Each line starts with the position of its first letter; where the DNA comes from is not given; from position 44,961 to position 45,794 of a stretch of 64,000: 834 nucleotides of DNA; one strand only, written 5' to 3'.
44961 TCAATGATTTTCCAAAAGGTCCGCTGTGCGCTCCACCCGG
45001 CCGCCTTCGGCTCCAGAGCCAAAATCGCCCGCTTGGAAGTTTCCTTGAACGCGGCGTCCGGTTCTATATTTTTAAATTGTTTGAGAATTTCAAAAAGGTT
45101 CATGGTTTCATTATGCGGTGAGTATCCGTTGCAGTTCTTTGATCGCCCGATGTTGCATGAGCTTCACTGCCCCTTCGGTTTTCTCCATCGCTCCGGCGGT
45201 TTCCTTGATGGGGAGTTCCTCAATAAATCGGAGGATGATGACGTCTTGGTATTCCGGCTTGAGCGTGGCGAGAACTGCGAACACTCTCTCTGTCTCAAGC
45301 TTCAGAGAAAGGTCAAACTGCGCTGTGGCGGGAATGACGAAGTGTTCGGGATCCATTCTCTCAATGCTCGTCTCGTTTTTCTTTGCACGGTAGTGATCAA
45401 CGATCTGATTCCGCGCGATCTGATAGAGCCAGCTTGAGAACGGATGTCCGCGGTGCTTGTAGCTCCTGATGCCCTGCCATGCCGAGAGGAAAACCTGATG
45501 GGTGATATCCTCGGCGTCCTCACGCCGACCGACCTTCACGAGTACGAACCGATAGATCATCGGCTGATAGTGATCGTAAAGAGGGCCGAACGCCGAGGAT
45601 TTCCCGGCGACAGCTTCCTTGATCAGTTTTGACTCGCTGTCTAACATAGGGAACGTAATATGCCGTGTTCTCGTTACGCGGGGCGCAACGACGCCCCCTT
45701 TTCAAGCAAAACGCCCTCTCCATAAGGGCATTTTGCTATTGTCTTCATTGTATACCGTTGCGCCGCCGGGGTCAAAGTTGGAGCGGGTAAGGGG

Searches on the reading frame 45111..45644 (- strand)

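Call 70: search_protein_families(library=ncbifam, proteins=[window:45111-45644:-], max_evalue=0.01)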
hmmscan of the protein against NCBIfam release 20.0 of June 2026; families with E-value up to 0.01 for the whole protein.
window:45111-45644:- (177 aa): 88 families (the best 25 are shown)
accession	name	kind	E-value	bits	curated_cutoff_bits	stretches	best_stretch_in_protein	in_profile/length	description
TIGR02952.1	Sig70_famx2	equivalog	2e-41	141.7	206.45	1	8-175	2-170/170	ECF subfamily RNA polymerase sigma factor, BldN family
NF007230.0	PRK09648.1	subfamily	9.1e-29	100.6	209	1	6-174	15-188/195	RNA polymerase sigma factor ShbA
TIGR02937.1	sigma70-ECF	superfamily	5.3e-28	97.7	42.9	1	18-174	2-164/165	sigma-70 family RNA polymerase sigma factor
NF007220.0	PRK09639.1-5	equivalog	2.9e-24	85.8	260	1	17-175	3-164/181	RNA polymerase sigma factor SigX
TIGR02950.1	SigM_subfam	subfamily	3.3e-24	85.5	147.95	1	22-175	5-158/159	RNA polymerase sigma factor, SigM family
NF009166.1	PRK12513.1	equivalog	4.4e-24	85.3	206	1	3-176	8-187/193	RNA polymerase sigma factor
NF009171.0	PRK12518.1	equivalog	1.5e-22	80.3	208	1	2-176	12-185/191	RNA polymerase sigma factor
TIGR02954.1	Sig70_famx3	hypoth_equivalog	2.6e-22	79.4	188.5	1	5-176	4-168/170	RNA polymerase sigma-70 factor, TIGR02954 family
NF007216.0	PRK09638.1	equivalog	8.7e-22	77.7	194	1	3-174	4-173/180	RNA polymerase sigma factor SigY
NF007223.0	PRK09641.1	equivalog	4.8e-21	75.4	209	1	5-175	6-184/187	RNA polymerase sigma factor SigW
NF007227.0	PRK09645.1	subfamily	5.5e-21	75.3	202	1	18-175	14-170/177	sigma-70 family RNA polymerase sigma factor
TIGR02985.1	Sig70_bacteroi1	subfamily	7.9e-21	74.9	126.4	1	18-173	2-160/162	RNA polymerase sigma-70 factor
TIGR02948.1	SigW_bacill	equivalog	2.5e-20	73.3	243.1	1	5-175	6-184/187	RNA polymerase sigma factor SigW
NF004113.0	PRK05602.1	equivalog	7.2e-20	71.5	208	1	2-176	30-202/211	RNA polymerase sigma factor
NF009172.0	PRK12519.1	subfamily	7.9e-20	71.2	222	1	4-176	16-190/194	RNA polymerase sigma factor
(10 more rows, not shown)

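Call 71: search_protein_families(library=pfam, proteins=[window:45111-45644:-], max_evalue=0.001)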
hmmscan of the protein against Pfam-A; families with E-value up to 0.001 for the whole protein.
window:45111-45644:- (177 aa): 3 families
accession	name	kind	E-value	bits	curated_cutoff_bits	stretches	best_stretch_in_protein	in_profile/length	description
PF04542.20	Sigma70_r2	-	1.7e-19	69.8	24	1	22-89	1-69/71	Sigma-70 region 2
PF08281.18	Sigma70_r4_2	-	1.6e-10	40.9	25.7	1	121-171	4-54/54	Sigma-70, region 4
PF04545.22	Sigma70_r4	-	3.8e-09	36.4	24.1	1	124-172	1-49/50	Sigma-70, region 4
